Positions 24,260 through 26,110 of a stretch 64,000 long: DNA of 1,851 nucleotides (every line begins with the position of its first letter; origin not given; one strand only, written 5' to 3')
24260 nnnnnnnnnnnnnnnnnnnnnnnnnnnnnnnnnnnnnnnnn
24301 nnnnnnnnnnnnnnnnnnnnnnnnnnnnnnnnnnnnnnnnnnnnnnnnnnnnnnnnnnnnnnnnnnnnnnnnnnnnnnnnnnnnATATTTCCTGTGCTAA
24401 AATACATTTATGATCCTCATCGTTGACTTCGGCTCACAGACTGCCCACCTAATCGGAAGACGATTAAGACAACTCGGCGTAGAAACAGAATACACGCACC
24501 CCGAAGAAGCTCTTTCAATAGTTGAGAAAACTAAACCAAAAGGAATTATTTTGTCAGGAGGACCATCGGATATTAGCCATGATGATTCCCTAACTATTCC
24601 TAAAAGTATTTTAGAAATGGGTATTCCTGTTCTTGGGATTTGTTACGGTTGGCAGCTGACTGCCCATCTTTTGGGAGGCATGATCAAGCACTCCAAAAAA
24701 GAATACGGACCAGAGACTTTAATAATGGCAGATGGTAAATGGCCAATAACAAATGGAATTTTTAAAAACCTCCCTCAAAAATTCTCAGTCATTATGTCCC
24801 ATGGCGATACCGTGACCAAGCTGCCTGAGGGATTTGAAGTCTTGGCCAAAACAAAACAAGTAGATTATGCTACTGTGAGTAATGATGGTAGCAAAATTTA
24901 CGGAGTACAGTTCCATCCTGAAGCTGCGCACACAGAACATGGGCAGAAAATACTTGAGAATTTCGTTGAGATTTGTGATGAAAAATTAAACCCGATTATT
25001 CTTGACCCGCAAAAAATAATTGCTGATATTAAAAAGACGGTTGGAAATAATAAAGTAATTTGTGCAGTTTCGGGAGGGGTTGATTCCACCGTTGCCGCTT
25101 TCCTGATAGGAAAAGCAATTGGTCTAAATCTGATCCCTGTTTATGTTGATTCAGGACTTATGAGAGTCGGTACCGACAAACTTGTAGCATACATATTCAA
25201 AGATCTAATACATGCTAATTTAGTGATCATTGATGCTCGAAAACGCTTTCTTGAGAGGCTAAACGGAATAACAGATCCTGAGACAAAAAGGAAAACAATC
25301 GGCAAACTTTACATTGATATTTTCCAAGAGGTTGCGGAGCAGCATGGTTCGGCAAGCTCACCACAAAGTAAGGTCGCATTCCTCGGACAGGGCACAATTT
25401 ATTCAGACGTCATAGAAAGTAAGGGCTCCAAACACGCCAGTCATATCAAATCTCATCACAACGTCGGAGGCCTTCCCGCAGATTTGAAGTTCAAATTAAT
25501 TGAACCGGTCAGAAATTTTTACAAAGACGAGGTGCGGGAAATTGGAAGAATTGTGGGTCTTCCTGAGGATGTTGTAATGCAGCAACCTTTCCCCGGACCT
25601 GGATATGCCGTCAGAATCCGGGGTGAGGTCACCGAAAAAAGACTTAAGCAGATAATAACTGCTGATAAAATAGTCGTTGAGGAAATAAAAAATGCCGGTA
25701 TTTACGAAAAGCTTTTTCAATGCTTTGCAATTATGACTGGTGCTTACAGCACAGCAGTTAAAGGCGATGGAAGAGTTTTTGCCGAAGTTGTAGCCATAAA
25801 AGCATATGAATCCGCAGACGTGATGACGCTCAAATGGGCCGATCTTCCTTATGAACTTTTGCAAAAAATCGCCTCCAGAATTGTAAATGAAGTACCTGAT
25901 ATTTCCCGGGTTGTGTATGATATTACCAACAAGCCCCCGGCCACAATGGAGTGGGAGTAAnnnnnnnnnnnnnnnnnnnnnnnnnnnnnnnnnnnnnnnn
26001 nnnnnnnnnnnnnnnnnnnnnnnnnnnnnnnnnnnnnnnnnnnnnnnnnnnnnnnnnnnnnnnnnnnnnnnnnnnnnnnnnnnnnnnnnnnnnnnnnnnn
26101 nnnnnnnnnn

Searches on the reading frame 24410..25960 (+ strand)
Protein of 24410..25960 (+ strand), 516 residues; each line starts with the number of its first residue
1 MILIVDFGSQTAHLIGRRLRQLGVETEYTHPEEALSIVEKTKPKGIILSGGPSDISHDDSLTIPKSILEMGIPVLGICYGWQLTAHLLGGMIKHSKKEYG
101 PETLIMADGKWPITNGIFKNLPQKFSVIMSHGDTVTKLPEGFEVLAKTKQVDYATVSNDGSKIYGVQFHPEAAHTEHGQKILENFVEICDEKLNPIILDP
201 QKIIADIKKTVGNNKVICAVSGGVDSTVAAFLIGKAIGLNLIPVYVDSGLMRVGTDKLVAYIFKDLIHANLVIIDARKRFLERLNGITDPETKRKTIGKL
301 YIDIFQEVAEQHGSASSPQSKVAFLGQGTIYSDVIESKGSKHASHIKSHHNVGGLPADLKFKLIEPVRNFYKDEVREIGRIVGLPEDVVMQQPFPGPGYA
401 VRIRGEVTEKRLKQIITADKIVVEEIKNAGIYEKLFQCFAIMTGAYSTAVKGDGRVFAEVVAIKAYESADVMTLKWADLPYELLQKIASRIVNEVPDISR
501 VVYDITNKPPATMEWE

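Call 72: search_protein_families(library=pfam, proteins=[window:24410-25960:+], max_evalue=0.001)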
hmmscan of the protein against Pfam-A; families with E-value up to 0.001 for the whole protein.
window:24410-25960:+ (516 aa): 6 families
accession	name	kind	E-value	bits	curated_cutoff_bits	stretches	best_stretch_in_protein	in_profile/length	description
PF00117.34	GATase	-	4.5e-43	147.6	22.8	1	3-186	1-187/190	Glutamine amidotransferase class-I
PF00958.27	GMP_synt_C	-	1.3e-34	118.6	27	1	424-515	1-92/92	GMP synthase C terminal domain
PF07722.19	Peptidase_C26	-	2.8e-09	37.5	20.5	1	61-171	95-219/219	Peptidase C26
PF02540.23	NAD_synthase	-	2.2e-06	27.5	21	0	203-239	8-45/242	NAD synthase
PF00764.25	Arginosuc_synth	-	0.00072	20.1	27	0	215-282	1-67/162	Arginosuccinate synthase N-terminal HUP domain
PF03054.22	tRNA_Me_trans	-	0.00079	19.6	20.6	0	215-245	2-31/202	tRNA methyl transferase HUP domain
